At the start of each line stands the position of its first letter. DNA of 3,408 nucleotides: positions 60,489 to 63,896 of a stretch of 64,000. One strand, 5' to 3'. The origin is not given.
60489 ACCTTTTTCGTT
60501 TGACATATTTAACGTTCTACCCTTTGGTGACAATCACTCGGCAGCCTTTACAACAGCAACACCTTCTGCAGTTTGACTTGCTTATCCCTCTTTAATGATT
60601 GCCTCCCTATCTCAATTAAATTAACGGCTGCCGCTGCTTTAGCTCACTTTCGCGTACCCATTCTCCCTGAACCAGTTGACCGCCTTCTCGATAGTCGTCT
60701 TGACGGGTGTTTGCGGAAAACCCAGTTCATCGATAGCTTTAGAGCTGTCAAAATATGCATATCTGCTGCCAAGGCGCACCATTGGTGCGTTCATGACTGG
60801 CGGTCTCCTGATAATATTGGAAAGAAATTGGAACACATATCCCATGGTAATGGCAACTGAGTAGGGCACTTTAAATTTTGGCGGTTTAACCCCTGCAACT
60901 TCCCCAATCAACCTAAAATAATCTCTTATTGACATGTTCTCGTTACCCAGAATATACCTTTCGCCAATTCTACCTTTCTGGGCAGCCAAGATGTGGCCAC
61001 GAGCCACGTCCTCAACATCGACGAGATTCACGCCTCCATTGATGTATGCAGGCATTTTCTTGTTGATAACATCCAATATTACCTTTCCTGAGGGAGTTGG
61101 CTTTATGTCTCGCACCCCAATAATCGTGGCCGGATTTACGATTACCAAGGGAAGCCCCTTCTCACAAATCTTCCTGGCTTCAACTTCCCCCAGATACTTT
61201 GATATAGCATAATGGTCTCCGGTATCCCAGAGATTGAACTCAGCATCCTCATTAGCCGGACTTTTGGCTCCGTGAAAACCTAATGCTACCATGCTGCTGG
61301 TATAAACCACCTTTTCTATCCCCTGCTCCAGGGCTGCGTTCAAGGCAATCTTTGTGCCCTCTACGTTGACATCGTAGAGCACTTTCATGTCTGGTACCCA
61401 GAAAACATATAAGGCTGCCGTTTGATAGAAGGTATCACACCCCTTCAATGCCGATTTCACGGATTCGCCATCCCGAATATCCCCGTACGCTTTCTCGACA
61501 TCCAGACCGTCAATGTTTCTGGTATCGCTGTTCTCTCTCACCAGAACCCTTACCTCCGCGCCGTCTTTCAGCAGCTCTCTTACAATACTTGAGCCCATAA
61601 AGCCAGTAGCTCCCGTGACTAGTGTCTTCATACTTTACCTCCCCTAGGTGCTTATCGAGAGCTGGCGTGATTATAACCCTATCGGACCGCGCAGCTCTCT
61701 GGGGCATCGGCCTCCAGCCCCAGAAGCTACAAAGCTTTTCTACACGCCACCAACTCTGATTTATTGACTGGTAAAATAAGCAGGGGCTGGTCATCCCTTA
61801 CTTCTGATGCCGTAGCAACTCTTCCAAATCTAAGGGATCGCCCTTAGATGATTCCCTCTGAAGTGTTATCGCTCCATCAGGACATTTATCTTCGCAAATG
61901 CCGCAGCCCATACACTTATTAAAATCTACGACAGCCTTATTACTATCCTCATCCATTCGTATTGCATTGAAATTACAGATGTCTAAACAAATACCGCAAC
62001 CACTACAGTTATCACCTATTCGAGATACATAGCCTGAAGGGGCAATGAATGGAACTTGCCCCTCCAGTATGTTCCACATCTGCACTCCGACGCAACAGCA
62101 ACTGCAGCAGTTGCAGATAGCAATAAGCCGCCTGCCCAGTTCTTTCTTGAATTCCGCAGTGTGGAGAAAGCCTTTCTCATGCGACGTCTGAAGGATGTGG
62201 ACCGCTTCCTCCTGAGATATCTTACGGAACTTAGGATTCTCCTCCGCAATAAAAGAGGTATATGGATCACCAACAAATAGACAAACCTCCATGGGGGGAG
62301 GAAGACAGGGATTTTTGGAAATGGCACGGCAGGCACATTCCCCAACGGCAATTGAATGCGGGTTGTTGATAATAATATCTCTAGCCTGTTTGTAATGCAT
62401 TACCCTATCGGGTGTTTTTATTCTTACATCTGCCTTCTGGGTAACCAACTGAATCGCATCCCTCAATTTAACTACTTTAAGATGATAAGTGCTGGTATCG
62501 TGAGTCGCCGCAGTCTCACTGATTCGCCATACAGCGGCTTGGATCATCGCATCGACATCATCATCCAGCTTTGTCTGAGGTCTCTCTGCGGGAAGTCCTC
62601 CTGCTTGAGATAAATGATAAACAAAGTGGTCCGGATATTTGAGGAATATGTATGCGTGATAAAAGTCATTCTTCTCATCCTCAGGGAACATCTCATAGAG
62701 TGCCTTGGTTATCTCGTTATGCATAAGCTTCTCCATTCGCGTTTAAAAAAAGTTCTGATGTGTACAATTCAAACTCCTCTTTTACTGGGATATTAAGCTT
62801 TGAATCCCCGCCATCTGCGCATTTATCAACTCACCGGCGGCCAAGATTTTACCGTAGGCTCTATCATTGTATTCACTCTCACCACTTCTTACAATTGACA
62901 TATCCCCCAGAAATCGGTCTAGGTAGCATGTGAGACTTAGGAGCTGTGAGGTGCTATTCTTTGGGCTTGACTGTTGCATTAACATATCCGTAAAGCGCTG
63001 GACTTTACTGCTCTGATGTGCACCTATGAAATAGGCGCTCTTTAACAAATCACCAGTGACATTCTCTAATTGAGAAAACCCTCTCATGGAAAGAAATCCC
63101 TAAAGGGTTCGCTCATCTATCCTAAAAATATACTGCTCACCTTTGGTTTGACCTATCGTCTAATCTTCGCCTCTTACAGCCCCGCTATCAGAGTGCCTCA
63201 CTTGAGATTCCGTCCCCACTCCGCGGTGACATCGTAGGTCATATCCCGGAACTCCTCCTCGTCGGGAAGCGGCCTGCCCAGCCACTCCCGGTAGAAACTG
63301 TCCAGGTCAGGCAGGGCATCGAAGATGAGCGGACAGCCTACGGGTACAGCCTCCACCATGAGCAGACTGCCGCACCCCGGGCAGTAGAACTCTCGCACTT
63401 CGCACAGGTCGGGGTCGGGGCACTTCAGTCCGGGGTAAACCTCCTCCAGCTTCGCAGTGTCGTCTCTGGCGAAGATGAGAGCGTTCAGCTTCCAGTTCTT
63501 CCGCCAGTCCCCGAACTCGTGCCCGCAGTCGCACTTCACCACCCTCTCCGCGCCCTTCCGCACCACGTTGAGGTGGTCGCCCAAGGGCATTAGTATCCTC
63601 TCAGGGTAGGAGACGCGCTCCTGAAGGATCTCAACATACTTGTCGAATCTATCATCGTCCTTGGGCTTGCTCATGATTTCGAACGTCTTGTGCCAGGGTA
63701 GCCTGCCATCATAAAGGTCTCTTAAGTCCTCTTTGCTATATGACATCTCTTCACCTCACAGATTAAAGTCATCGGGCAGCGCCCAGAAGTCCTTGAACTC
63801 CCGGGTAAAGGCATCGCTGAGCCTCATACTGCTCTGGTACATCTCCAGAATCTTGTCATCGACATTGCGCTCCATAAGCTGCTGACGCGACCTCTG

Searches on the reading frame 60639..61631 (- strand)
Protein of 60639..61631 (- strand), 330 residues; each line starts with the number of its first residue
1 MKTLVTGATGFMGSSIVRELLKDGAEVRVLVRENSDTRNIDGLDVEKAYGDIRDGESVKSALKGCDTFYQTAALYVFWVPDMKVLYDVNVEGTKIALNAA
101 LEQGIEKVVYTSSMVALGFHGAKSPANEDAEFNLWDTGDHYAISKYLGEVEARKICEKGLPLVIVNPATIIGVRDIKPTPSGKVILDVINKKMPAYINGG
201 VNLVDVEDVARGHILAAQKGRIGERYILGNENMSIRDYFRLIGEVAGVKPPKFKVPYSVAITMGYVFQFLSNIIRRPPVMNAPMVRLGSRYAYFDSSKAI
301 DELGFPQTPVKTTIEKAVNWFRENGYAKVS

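Call 44: search_protein_families(library=pfam, proteins=[window:60639-61631:-], max_evalue=0.00001)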
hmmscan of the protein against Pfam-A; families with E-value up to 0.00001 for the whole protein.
window:60639-61631:- (330 aa): 7 families
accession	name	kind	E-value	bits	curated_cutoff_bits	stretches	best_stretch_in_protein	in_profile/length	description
PF01370.27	Epimerase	-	8.8e-30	104.3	20.9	1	4-229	2-240/240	NAD dependent epimerase/dehydratase family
PF01073.25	3Beta_HSD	-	5.2e-23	81.9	22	1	4-219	1-231/280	3-beta hydroxysteroid dehydrogenase/isomerase family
PF07993.18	NAD_binding_4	-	6.6e-19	68.5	20.1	2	58-180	82-213/258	Male sterility protein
PF13460.12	NAD_binding_10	-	5.7e-14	52.8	27.2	1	7-170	1-146/184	NAD(P)H-binding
PF05368.20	NmrA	-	5.8e-14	52.8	27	1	3-125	5-119/298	NmrA-like family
PF16363.11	GDP_Man_Dehyd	-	1.7e-12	47.9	27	1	4-241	1-261/332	GDP-mannose 4,6 dehydratase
PF02719.21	Polysacc_synt_2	-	5.2e-09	36.1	20.2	1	4-113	2-128/293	Polysaccharide biosynthesis protein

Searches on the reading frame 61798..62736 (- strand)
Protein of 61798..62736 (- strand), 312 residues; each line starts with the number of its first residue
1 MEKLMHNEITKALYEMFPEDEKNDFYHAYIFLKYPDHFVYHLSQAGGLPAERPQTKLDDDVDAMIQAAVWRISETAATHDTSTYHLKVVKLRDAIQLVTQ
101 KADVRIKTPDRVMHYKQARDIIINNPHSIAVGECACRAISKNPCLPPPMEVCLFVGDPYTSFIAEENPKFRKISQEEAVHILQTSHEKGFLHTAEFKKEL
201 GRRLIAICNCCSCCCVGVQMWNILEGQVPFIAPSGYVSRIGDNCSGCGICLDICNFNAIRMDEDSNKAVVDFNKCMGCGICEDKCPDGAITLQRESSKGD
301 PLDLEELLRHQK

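Call 44: search_protein_families(library=pfam, proteins=[window:61798-62736:-], max_evalue=0.00001)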
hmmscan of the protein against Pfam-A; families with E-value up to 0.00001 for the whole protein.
window:61798-62736:- (312 aa): 6 families
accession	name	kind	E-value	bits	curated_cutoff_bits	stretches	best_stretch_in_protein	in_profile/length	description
PF00037.32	Fer4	-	2.4e-11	43.4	21.1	1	269-291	2-24/24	4Fe-4S binding domain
PF12838.12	Fer4_7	-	1.2e-09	38.9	27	1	243-289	1-52/52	4Fe-4S dicluster domain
PF13187.11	Fer4_9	-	2.4e-08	34.3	27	1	243-290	1-52/52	4Fe-4S dicluster domain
PF14697.11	Fer4_21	-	4.4e-07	30.4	35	1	242-292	6-59/59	4Fe-4S dicluster domain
PF13484.11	Fer4_16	-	2.3e-06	28.7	30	0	274-293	1-20/66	4Fe-4S double cluster binding domain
PF13237.11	Fer4_10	-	6.7e-06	26.4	25.5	1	239-286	4-53/53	4Fe-4S dicluster domain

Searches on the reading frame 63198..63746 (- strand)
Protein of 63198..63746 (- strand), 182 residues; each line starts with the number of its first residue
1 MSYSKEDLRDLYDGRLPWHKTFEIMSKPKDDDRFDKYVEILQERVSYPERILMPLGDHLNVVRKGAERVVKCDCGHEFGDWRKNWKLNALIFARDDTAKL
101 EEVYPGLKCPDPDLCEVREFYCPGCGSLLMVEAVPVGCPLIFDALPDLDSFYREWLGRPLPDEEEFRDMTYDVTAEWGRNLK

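Call 44: search_protein_families(library=pfam, proteins=[window:63198-63746:-], max_evalue=0.00001)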
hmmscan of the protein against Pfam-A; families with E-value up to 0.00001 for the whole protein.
window:63198-63746:- (182 aa): 1 family
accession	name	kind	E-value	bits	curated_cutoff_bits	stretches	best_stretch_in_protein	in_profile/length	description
PF08882.16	Acetone_carb_G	-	3e-35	121.3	21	1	45-156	1-113/113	Acetone carboxylase gamma subunit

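Call 70: find_encoding_contigs(protein=window:63198-63746:-, flank=10000, max_places=2)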
Protein window:63198-63746:- (182 aa): 4 contigs read that carry it; 2 places shown.
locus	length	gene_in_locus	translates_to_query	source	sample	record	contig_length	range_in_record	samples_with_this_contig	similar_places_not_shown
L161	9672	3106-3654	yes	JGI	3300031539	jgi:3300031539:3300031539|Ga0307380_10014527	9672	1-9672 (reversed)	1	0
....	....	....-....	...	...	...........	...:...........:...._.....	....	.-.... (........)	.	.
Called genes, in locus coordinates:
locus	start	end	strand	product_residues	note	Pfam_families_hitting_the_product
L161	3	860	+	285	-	?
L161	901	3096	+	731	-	PF02538:Hydantoinase_B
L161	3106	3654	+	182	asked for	PF08882:Acetone_carb_G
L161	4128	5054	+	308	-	PF13484:Fer4_16 (faint), PF12838:Fer4_7, PF13187:Fer4_9, PF13237:Fer4_10 (weak), PF14697:Fer4_21 (weak), PF00037:Fer4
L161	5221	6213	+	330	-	PF01073:3Beta_HSD, PF01370:Epimerase, PF02719:Polysacc_synt_2, PF05368:NmrA, PF07993:NAD_binding_4 (weak), PF13460:NAD_binding_10, PF16363:GDP_Man_Dehyd, PF07993:NAD_binding_4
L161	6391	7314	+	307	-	PF00795:CN_hydrolase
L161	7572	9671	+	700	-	?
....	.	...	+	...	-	?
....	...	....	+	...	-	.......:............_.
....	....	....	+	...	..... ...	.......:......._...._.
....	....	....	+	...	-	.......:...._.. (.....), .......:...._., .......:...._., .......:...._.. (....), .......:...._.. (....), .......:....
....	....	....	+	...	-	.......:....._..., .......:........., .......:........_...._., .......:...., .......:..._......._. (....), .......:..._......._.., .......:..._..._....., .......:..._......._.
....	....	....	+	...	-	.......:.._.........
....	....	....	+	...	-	?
